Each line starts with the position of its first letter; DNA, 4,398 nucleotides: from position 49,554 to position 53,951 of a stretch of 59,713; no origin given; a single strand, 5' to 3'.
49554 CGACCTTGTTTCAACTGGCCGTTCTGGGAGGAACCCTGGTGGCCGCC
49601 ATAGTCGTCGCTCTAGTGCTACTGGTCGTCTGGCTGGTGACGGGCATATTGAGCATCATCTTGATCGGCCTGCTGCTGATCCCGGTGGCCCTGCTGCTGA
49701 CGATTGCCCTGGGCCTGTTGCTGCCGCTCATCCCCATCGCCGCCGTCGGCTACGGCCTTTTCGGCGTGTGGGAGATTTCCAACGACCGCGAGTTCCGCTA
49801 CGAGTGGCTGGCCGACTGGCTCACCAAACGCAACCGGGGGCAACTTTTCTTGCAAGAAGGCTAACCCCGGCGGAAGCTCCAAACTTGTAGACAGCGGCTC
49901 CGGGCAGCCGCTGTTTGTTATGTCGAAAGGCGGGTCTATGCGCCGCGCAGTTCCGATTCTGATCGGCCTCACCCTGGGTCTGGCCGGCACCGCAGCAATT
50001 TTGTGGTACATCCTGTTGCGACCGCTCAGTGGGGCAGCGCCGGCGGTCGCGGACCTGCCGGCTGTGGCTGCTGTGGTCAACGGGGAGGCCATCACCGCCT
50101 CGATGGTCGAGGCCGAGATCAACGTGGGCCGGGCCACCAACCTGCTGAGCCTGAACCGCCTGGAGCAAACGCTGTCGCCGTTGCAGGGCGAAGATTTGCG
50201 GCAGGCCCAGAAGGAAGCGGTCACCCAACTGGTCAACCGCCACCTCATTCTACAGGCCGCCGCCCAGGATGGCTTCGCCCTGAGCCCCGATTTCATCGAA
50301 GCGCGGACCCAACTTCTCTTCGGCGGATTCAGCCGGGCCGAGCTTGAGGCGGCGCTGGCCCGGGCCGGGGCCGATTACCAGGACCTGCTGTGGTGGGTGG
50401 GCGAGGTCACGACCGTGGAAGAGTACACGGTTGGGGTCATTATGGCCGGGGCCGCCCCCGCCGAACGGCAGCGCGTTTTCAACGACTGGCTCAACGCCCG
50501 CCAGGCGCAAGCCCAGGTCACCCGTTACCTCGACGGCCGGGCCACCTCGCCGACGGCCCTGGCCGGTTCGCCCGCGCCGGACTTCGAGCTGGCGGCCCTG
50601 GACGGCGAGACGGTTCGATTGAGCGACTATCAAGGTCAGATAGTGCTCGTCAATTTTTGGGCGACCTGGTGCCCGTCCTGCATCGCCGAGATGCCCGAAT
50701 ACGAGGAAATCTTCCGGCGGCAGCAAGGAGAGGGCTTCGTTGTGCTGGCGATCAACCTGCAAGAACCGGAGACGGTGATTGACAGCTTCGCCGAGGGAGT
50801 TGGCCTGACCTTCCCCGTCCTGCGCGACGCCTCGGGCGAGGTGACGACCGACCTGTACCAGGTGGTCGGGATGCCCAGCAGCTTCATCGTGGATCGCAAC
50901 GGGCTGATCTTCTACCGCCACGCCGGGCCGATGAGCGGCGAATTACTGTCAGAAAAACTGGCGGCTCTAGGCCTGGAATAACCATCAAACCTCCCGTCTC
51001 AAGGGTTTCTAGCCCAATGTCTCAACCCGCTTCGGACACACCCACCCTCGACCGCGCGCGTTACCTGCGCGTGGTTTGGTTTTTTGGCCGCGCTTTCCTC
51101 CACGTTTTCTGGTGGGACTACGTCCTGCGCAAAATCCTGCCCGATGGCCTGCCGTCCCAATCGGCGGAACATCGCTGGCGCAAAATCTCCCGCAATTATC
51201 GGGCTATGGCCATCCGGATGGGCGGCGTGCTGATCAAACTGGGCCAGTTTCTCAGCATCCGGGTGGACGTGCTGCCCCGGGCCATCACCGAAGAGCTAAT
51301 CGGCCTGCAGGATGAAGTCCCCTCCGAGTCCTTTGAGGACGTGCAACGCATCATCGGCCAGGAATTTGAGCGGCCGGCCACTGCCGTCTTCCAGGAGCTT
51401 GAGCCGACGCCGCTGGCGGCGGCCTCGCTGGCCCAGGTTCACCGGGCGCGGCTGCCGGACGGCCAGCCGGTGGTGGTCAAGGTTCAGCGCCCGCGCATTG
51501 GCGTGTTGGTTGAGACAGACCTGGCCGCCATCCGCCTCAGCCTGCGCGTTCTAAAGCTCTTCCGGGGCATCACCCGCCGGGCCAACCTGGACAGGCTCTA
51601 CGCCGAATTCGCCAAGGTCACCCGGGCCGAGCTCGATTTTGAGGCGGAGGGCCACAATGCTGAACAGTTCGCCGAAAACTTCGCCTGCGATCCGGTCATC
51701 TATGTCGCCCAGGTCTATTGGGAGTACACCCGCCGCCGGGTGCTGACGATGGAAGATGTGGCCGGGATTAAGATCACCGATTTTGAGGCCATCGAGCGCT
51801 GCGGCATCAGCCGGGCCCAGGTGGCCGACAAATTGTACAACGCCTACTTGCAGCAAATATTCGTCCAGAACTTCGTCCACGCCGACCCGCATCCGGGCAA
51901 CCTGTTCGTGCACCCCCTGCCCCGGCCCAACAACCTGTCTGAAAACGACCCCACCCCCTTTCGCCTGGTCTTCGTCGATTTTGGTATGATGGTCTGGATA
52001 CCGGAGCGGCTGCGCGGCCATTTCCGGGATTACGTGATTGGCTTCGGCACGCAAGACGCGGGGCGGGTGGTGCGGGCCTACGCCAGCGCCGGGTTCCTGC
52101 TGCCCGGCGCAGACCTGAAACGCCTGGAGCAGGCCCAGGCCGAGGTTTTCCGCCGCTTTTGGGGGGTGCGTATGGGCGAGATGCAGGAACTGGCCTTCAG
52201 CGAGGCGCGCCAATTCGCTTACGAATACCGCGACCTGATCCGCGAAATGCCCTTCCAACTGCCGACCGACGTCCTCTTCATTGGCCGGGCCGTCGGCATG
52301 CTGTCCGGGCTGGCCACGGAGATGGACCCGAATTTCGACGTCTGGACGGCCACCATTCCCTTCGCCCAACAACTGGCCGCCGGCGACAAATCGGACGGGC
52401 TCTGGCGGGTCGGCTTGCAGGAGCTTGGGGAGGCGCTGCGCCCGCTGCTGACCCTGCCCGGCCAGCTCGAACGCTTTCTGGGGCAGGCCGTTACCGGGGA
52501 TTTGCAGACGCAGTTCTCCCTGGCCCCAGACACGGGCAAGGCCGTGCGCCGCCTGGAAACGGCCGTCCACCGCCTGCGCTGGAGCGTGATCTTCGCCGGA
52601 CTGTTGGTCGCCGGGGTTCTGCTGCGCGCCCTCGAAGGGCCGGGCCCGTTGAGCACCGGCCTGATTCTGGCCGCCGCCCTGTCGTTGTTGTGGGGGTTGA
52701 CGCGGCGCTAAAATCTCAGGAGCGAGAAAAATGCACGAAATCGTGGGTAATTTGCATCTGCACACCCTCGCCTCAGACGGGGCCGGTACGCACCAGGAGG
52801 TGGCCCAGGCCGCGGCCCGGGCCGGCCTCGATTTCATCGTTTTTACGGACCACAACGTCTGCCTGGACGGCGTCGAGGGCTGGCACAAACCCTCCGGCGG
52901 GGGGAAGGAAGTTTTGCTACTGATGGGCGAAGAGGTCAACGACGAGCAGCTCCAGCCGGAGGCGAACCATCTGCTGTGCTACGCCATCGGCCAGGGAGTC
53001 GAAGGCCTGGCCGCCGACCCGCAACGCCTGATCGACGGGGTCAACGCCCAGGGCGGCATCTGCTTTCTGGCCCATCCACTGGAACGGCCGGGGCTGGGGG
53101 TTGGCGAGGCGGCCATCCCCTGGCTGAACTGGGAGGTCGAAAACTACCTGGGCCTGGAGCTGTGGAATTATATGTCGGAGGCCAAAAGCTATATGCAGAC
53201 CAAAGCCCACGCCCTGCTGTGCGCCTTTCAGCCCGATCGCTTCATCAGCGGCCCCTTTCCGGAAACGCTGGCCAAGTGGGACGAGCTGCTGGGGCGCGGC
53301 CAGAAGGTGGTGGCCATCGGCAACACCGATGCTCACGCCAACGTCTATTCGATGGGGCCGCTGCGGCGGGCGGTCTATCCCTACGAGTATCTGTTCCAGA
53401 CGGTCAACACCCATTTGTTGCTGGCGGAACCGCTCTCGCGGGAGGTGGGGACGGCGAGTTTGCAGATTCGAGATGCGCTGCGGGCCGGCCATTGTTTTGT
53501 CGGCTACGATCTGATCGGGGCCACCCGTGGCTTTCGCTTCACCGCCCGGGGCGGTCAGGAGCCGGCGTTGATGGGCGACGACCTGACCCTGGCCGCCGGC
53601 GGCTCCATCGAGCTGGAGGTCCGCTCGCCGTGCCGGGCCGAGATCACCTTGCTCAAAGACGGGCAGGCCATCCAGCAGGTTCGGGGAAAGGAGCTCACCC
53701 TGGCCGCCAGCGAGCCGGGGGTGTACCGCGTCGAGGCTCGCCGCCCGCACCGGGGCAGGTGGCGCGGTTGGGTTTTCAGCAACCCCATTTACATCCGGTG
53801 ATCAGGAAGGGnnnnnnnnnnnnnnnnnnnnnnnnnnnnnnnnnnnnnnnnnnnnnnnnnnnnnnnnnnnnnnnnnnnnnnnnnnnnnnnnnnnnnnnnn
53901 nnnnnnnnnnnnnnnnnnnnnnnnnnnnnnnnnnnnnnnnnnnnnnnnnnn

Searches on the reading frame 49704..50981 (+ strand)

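Call 10: search_protein_families(library=pfam, proteins=[window:49704-50981:+], max_evalue=0.01)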
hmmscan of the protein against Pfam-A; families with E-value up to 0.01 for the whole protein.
window:49704-50981:+ (425 aa): 9 families
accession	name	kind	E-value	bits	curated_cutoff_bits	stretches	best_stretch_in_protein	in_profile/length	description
PF00578.27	AhpC-TSA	-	7.5e-28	97.4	26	1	288-404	2-123/124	AhpC/TSA family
PF08534.16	Redoxin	-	2.5e-25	89.4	26.6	1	287-412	2-138/148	Redoxin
PF13905.12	Thioredoxin_8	-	7.5e-08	33.1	27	1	311-400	1-92/94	Thioredoxin-like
PF00085.26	Thioredoxin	-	7.2e-07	29.6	23.5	1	311-360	18-66/103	Thioredoxin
PF13624.11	SurA_N_3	-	1.4e-05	25.5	27.2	1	119-223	38-143/162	SurA-like N-terminal domain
PF13623.11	SurA_N_2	-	9.7e-05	22.7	28.5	1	120-199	41-116/145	SurA-like N-terminal domain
PF00255.25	GSHPx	-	0.00015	21.8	27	1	294-350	4-59/108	Glutathione peroxidase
PF13098.12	Thioredoxin_2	-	0.00033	21.4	27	1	310-417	4-102/104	Thioredoxin-like domain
PF02630.20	SCO1-SenC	-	0.0047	17.3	22.8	1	292-339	2-50/134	SCO1/SenC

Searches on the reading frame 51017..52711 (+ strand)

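Call 10: search_protein_families(library=pfam, proteins=[window:51017-52711:+], max_evalue=0.01)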
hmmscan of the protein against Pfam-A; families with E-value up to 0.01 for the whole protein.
window:51017-52711:+ (564 aa): 1 family
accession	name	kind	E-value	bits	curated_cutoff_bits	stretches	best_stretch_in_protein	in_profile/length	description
PF03109.22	ABC1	-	1.2e-72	244.4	22.9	1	97-353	2-242/244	ABC1 atypical kinase-like domain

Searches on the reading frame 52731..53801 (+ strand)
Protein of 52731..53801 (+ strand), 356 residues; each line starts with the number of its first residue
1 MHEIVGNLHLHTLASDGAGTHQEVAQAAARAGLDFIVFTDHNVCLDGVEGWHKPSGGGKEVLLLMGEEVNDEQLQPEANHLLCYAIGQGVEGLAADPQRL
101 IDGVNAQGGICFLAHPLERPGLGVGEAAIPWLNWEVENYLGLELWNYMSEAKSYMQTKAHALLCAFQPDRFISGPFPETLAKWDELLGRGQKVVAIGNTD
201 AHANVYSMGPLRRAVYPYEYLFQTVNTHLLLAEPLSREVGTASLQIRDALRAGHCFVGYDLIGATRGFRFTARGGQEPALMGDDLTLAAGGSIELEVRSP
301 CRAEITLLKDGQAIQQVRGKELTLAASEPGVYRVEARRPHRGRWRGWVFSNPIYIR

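Call 10: search_protein_families(library=pfam, proteins=[window:52731-53801:+], max_evalue=0.01)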
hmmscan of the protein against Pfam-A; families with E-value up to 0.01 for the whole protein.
window:52731-53801:+ (356 aa): 1 family
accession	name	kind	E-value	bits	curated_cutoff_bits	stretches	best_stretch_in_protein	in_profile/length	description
PF02811.25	PHP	-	2.8e-06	28.2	26.4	1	8-70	2-64/164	PHP domain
